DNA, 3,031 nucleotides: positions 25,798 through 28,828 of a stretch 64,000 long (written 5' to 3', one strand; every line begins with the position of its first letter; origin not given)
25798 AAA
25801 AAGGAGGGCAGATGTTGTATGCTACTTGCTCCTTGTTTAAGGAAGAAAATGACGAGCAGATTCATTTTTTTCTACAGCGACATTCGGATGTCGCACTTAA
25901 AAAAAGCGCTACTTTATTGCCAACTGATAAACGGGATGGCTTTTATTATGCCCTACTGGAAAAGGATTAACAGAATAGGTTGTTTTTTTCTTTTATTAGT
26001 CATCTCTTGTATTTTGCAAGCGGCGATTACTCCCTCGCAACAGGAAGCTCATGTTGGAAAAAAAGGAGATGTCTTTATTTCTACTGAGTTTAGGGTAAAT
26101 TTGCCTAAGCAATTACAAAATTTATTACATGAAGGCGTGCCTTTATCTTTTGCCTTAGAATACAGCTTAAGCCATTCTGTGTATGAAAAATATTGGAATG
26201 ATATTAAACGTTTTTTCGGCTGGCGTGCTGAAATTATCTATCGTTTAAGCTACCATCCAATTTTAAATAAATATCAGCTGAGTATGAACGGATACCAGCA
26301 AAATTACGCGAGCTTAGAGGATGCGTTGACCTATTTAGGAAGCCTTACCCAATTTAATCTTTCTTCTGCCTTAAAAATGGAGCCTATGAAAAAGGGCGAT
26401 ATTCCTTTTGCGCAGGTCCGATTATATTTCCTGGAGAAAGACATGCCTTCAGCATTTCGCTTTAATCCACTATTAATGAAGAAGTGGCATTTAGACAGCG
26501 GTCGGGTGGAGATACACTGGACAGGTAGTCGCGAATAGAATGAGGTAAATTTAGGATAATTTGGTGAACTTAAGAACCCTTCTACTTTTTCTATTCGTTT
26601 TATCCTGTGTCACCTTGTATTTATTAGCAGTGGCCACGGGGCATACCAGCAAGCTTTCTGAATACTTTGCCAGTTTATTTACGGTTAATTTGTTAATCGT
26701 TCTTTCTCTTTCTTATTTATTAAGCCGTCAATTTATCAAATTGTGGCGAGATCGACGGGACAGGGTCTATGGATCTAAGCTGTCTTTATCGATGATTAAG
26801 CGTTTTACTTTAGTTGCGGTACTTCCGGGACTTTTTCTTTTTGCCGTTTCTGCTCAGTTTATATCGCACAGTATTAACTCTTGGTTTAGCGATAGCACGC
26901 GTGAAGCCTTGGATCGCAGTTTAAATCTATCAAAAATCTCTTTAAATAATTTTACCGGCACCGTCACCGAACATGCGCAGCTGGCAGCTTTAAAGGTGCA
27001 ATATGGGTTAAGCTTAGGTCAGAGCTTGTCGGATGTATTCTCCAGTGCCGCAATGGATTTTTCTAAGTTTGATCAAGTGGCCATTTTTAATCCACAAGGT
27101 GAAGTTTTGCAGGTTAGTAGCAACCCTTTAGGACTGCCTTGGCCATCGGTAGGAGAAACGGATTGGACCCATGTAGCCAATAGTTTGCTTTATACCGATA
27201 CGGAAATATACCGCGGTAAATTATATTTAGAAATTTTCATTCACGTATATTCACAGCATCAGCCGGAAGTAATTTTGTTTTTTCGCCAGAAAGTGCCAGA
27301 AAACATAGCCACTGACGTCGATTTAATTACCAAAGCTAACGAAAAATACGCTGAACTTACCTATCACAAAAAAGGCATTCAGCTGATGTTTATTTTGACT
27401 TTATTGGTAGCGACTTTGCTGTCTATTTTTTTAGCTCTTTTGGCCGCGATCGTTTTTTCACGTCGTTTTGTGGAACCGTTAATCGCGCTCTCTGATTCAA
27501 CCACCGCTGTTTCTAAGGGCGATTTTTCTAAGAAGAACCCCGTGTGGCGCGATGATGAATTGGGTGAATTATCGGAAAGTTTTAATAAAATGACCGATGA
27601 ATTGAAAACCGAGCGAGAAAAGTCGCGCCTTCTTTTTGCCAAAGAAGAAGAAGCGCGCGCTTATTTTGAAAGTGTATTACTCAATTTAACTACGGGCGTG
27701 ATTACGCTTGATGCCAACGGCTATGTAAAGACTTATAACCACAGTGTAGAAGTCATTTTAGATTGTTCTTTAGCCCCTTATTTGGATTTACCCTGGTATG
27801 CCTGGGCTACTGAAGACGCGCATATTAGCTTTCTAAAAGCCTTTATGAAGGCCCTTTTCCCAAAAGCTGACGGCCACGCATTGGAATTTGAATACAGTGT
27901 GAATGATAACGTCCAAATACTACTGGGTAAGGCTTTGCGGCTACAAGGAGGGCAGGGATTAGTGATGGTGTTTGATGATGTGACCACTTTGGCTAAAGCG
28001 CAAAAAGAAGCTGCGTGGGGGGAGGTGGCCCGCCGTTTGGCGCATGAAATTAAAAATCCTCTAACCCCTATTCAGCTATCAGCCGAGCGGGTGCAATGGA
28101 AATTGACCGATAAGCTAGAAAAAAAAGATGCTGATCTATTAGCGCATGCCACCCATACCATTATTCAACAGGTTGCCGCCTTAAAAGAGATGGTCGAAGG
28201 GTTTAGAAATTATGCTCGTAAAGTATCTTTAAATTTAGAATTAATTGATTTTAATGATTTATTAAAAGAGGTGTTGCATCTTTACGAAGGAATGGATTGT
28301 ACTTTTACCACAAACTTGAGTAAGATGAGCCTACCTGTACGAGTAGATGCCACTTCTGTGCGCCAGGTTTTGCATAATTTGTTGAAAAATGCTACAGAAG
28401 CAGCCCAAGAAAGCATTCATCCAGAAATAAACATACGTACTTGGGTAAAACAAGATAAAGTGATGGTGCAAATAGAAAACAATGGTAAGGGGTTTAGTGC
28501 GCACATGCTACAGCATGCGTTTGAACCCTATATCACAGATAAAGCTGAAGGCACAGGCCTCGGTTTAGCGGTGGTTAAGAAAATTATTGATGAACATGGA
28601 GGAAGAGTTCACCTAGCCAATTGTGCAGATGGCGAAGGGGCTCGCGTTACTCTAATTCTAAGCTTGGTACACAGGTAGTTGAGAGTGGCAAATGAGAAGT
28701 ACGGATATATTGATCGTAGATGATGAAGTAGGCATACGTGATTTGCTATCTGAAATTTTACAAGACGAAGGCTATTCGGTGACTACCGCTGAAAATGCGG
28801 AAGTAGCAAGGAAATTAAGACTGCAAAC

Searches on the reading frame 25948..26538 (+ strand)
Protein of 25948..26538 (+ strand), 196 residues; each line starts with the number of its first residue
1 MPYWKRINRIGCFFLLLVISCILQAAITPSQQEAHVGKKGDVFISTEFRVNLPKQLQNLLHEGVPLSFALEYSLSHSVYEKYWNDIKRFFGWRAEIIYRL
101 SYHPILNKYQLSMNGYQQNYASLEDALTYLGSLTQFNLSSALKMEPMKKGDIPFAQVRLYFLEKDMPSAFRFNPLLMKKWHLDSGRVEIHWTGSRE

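Call 3: search_protein_families(library=pfam, proteins=[window:25948-26538:+], max_evalue=0.1)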
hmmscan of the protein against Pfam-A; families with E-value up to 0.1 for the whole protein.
window:25948-26538:+ (196 aa): 1 family
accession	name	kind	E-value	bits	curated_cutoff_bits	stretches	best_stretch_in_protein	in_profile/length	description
PF14334.11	DUF4390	-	1.3e-20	73.9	27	1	38-188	14-159/161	Domain of unknown function (DUF4390)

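Call 4: search_protein_families(library=ncbifam, proteins=[window:25948-26538:+], max_evalue=0.1)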
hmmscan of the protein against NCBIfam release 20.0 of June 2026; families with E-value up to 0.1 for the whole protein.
window:25948-26538:+ (196 aa): 0 families

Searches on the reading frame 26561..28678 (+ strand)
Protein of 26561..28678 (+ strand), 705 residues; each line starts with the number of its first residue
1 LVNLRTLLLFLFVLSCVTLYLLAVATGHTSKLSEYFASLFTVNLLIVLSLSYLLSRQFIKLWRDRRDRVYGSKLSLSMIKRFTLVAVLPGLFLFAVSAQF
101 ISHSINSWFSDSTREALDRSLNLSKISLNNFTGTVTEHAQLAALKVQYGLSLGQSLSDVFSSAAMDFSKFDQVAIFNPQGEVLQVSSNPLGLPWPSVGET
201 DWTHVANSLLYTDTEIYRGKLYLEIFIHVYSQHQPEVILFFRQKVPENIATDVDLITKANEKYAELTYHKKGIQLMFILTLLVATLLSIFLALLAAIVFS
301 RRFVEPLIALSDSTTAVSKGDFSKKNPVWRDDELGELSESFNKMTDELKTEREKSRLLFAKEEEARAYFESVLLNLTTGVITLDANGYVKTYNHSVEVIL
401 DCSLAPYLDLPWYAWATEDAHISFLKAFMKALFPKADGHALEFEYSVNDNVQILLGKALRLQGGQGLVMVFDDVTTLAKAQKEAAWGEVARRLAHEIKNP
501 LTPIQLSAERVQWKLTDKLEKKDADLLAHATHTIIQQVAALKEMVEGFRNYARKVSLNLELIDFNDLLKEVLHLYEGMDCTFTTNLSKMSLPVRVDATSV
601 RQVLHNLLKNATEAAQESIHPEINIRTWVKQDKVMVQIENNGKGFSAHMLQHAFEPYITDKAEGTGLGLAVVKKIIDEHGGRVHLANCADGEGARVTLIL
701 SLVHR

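Call 3: search_protein_families(library=pfam, proteins=[window:26561-28678:+], max_evalue=0.1)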
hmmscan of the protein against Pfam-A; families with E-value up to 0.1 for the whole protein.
window:26561-28678:+ (705 aa): 7 families
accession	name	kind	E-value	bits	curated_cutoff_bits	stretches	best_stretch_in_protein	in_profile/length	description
PF02518.31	HATPase_c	-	2.6e-21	76.6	26.4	1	596-702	2-109/111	Histidine kinase-, DNA gyrase B-, and HSP90-like ATPase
PF00672.30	HAMP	-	2.6e-12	47.3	25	1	299-349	2-52/53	HAMP domain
PF14501.12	HATPase_c_5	-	5.5e-09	36.3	22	1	600-686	6-89/102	GHKL domain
PF00512.31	HisKA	-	1.3e-07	32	26.9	1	487-554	3-63/66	His Kinase A (phospho-acceptor) domain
PF19312.4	NtrY_N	-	9.3e-07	28.9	23.2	1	7-153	7-155/291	NtrY N-terminal region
PF13581.12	HATPase_c_2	-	2.7e-05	24.6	27.4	1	598-698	30-125/127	Histidine kinase-like ATPase domain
PF13858.11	DUF4199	-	0.0098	16.8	32.3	0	11-124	6-111/165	Protein of unknown function (DUF4199)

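Call 4: search_protein_families(library=ncbifam, proteins=[window:26561-28678:+], max_evalue=0.1)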
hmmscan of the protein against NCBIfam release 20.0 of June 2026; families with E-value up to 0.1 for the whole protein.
window:26561-28678:+ (705 aa): 96 families (the best 25 are shown)
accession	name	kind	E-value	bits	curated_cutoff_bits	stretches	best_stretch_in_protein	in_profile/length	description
NF047496.1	HK_LIC11548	equivalog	3e-60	204.6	750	2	477-687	351-575/589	LIC_11548 family sensor histidine kinase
NF008468.0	PRK11360.1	equivalog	5.5e-56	190.2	646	1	258-702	179-608/616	two-component system sensor histidine kinase AtoS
NF033092.0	HK_WalK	equivalog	1.2e-46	159.5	725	1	252-701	158-593/594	cell wall metabolism sensor histidine kinase WalK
NF007004.0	PRK09467.1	equivalog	5.8e-37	127.6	415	2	493-700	239-434/440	two-component system sensor histidine kinase EnvZ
NF046044.1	PnpS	equivalog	3.1e-32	112.1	400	1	310-700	5-389/390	two-component system histidine kinase PnpS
NF007688.0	PRK10364.1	equivalog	1.2e-30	106.7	479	1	478-701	232-450/460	two-component system sensor histidine kinase ZraS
NF047794.1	HisKinPtgB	equivalog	7.4e-29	100.5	1000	2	477-693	433-647/656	two-component system sensor histidine kinase PgtB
NF012226.0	AdeS_HK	equivalog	2.6e-27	95.9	500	2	493-689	145-342/353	two-component sensor histidine kinase AdeS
NF053867.1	SprKinKinDBac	equivalog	1.8e-26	92.7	775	1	479-702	279-497/500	sporulation kinase KinD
NF008312.0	PRK11100.1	equivalog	2.6e-26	92.5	356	2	491-700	261-472/477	two-component system sensor histidine kinase CreC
NF040691.1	MtrAB_MtrB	equivalog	2.1e-25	89.7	450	2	494-700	279-490/507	MtrAB system histidine kinase MtrB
NF052574.1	HisKinEspCMyxo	equivalog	1.4e-23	83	1200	1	476-700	407-635/785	serine histidine kinase EspC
NF010411.0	PRK13837.1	equivalog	1.5e-23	82.7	647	1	476-700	440-673/828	two-component system VirA-like sensor kinase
NF040750.1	tetrathio_HK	equivalog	2.5e-23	82.4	750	1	475-698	327-554/555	tetrathionate respiration histidine kinase TtrS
TIGR02916.1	PEP_his_kin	equivalog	1.1e-22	80.4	300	1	473-700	462-678/679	XrtA/PEP-CTERM system histidine kinase PrsK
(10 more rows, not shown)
